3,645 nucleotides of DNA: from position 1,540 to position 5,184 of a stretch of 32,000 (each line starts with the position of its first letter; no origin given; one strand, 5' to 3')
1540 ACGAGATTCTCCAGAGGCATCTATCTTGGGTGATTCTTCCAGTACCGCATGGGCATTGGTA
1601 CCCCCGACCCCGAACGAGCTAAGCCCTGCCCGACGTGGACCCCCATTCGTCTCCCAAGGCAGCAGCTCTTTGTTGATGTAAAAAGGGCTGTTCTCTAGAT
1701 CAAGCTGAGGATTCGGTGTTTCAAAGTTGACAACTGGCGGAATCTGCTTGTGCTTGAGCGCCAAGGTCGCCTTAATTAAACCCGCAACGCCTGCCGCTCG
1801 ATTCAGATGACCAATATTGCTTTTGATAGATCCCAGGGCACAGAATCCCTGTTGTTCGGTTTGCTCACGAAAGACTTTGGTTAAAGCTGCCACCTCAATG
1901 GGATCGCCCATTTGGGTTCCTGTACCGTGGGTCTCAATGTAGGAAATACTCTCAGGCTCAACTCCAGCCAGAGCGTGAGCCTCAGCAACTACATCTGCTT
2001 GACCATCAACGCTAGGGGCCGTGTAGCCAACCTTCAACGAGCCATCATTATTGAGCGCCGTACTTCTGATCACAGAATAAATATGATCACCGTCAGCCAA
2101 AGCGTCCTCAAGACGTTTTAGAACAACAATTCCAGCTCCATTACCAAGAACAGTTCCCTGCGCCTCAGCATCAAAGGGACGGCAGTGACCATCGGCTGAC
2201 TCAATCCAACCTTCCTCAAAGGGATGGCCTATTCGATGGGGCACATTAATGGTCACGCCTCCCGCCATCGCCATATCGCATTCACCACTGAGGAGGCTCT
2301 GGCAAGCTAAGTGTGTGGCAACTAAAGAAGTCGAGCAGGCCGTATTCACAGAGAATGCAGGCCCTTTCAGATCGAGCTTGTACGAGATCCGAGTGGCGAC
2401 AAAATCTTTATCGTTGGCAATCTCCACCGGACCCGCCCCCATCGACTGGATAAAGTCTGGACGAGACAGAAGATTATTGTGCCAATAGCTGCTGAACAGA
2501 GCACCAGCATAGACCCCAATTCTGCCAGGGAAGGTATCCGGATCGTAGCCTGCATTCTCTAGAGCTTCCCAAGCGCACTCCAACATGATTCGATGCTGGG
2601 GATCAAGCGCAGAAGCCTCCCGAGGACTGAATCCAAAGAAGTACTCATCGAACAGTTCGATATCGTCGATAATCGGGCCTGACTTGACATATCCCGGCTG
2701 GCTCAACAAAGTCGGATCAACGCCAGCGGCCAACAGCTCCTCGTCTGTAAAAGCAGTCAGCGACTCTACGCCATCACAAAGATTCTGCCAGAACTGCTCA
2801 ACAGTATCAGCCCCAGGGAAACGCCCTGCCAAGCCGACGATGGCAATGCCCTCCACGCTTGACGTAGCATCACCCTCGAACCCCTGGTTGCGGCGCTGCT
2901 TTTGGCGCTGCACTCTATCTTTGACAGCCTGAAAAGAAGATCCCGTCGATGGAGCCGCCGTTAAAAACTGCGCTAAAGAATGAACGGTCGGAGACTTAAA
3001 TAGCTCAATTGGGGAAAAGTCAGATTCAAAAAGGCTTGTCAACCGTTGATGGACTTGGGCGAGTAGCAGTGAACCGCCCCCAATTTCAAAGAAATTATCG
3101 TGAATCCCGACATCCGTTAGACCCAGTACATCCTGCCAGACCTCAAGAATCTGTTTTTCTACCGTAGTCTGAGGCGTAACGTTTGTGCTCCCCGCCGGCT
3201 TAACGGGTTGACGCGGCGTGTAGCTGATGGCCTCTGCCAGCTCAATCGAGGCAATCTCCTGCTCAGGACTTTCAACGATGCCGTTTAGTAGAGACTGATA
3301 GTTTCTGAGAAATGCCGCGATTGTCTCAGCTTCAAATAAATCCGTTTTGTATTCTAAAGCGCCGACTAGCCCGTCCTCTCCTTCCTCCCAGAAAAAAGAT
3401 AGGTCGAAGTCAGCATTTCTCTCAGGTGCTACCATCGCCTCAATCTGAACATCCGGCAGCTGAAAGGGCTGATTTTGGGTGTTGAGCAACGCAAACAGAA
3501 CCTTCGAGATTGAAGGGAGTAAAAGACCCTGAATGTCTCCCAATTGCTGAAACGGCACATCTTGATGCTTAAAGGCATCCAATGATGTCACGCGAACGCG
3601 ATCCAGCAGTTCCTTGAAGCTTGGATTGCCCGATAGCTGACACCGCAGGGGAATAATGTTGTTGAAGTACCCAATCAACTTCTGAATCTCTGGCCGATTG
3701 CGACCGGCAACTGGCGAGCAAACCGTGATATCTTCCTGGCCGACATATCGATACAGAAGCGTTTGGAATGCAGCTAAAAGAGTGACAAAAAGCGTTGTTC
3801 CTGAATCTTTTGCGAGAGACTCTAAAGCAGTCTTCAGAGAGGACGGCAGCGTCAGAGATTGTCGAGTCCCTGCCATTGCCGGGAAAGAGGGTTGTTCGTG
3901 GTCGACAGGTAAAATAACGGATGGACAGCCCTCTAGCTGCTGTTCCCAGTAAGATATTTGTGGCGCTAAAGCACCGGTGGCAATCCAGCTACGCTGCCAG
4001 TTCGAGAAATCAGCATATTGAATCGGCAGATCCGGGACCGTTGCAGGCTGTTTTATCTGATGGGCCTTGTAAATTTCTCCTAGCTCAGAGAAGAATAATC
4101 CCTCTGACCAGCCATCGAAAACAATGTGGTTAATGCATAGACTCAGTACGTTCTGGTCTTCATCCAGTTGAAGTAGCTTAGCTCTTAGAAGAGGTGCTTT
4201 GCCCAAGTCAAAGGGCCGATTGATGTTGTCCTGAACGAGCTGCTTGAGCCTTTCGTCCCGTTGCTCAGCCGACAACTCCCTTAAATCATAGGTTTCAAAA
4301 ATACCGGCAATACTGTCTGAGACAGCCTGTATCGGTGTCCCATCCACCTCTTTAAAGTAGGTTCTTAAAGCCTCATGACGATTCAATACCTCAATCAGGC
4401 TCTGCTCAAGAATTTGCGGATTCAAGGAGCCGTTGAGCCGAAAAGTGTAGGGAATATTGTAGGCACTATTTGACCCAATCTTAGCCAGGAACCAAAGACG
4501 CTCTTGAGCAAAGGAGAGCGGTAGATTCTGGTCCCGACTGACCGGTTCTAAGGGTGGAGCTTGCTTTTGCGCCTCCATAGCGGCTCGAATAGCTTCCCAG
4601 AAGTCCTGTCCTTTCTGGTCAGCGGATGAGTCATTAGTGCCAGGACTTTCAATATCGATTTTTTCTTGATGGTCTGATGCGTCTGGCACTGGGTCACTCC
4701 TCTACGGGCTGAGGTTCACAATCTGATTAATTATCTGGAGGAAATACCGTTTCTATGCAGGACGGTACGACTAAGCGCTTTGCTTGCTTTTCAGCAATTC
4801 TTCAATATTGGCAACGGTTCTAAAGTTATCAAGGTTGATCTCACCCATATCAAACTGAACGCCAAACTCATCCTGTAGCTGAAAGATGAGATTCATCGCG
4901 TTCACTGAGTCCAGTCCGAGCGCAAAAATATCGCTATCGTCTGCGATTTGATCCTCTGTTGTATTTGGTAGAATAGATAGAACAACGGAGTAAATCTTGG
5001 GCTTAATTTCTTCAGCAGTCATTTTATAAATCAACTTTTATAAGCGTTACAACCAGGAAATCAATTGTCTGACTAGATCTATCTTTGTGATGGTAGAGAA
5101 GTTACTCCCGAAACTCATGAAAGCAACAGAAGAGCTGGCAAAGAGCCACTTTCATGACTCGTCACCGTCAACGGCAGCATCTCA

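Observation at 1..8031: Orphan aryl-starter assembly line: chorismatase, aryl-AMP ligase and free carrier protein feeding a C-first NRPS/PKS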

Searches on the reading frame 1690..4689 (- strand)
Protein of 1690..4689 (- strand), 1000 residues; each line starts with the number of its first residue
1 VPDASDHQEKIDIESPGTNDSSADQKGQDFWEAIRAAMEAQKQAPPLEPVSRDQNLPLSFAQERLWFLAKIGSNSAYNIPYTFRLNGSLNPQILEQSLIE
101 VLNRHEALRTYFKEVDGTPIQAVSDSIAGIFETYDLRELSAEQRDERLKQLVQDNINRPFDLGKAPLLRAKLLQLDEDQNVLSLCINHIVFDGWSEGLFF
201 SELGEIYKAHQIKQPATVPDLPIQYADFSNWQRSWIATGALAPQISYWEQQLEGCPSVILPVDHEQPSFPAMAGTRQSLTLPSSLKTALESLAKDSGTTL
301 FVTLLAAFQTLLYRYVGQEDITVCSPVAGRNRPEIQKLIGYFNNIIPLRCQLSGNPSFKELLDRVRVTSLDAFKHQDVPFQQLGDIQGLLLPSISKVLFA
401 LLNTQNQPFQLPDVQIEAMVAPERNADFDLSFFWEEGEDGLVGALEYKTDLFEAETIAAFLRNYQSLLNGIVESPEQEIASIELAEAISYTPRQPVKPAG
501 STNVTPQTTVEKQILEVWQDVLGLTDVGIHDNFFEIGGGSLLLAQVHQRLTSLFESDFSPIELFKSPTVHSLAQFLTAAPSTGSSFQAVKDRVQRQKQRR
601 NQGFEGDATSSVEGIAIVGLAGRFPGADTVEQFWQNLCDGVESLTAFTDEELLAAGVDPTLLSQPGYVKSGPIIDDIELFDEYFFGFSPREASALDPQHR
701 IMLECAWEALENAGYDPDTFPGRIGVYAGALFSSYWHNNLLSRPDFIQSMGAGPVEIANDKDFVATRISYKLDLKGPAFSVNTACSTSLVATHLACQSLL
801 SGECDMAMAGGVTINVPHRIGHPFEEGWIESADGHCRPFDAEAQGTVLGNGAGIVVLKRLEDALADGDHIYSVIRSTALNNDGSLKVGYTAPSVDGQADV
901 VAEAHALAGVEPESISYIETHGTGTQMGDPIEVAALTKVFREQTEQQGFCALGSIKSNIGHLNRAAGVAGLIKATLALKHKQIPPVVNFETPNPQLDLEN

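Call 68: search_protein_representatives(protein=window:1690-4689:-)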
Query: 1000 residues. Proteins with E-value up to 0.001 (for the whole library): 220213; up to 1e-10: 154816; up to 1e-30: 98321. The best 150 are listed.
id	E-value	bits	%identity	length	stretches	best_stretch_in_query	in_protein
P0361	0.0e+00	2392.2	41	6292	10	506-998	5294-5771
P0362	0.0e+00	2388.3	51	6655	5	507-998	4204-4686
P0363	0.0e+00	2280.8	38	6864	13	44-578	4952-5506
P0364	0.0e+00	2166.5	37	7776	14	50-484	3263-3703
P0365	0.0e+00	2144.2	41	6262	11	505-997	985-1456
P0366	0.0e+00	2143.8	38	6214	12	44-595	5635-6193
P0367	0.0e+00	2129.8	41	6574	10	494-998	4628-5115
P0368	0.0e+00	2064.9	38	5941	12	42-485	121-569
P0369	0.0e+00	2054.4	39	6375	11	493-999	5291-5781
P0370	0.0e+00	2029.8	49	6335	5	498-1000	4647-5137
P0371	0.0e+00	2021.4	37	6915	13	36-485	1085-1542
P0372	0.0e+00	2007.8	36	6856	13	29-482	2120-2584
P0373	0.0e+00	2006.3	39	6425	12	43-487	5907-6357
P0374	0.0e+00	1994.1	35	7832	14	54-483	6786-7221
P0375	0.0e+00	1964.1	36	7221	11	49-998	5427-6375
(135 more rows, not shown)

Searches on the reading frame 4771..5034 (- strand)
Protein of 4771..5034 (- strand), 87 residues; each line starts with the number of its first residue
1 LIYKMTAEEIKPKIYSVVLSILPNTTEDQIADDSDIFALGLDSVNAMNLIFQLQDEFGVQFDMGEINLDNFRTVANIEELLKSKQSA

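Call 5: search_protein_families(library=pfam, proteins=[window:4771-5034:-], max_evalue=0.01)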
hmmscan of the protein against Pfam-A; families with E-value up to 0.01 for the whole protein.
window:4771-5034:- (87 aa): 1 family
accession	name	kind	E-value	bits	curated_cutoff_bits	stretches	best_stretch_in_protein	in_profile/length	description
PF00550.31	PP-binding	-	1.8e-12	47.8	20.8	1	17-81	6-67/67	Phosphopantetheine attachment site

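Call 6: search_protein_families(library=ncbifam, proteins=[window:4771-5034:-], max_evalue=0.01)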
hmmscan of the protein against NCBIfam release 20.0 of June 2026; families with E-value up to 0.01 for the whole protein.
window:4771-5034:- (87 aa): 19 families
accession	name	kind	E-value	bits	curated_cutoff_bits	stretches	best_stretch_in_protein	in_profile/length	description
NF005480.0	PRK07081.1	equivalog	1.5e-08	34.5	72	1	26-83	18-75/83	acyl carrier protein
NF003464.0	PRK05087.1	equivalog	7.9e-07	29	68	1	16-82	5-75/78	D-alanine--poly(phosphoribitol) ligase subunit DltC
NF058660.1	cispen_ACP_AmcB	equivalog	2.4e-06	27.6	80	1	21-85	14-79/80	cispentacin biosynthesis acyl carrier protein AmcB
NF052616.1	ACP_for_OlsHI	equivalog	2.8e-06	27.6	130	1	8-87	2-83/83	ornithine lipid biosynthesis acyl carrier protein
NF002148.0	PRK00982.1-2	subfamily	2.9e-06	27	71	1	8-85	3-78/79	acyl carrier protein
NF002150.0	PRK00982.1-4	subfamily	9.3e-06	25.8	66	1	5-85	1-79/80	acyl carrier protein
TIGR03443.1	alpha_am_amid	equivalog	1.5e-05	22.5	1030.1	1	7-67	846-905/1390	L-aminoadipate-semialdehyde dehydrogenase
TIGR00517.1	acyl_carrier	equivalog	4e-05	23.4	70.45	1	9-84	3-76/77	acyl carrier protein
NF003757.0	PRK05350.1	equivalog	8.3e-05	22.7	65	1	13-78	6-73/83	acyl carrier protein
TIGR01688.1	dltC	equivalog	0.00036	20.6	52.35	1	18-80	4-70/73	D-alanine--poly(phosphoribitol) ligase subunit 2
NF005798.0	PRK07639.1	equivalog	0.00059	20.2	100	1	5-85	1-82/91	petrobactin biosynthesis protein AsbD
NF006031.0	PRK08172.1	equivalog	0.0015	19.1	76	1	34-82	32-75/82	acyl carrier protein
NF002147.0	PRK00982.1-1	equivalog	0.0017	18.2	84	1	5-85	3-81/83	acyl carrier protein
NF002151.0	PRK00982.1-5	equivalog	0.0042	17.2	92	1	9-62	3-56/78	acyl carrier protein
NF047350.1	aureusi_NRPS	equivalog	0.0045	13.9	2500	1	7-85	1922-1994/2373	aureusimine non-ribosomal peptide synthetase AusA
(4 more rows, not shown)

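Call 76: find_encoding_contigs(protein=window:4771-5022:-, flank=10000, max_places=5)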
Protein window:4771-5022:- (83 aa): no gene with exactly this product is on record in the collection.
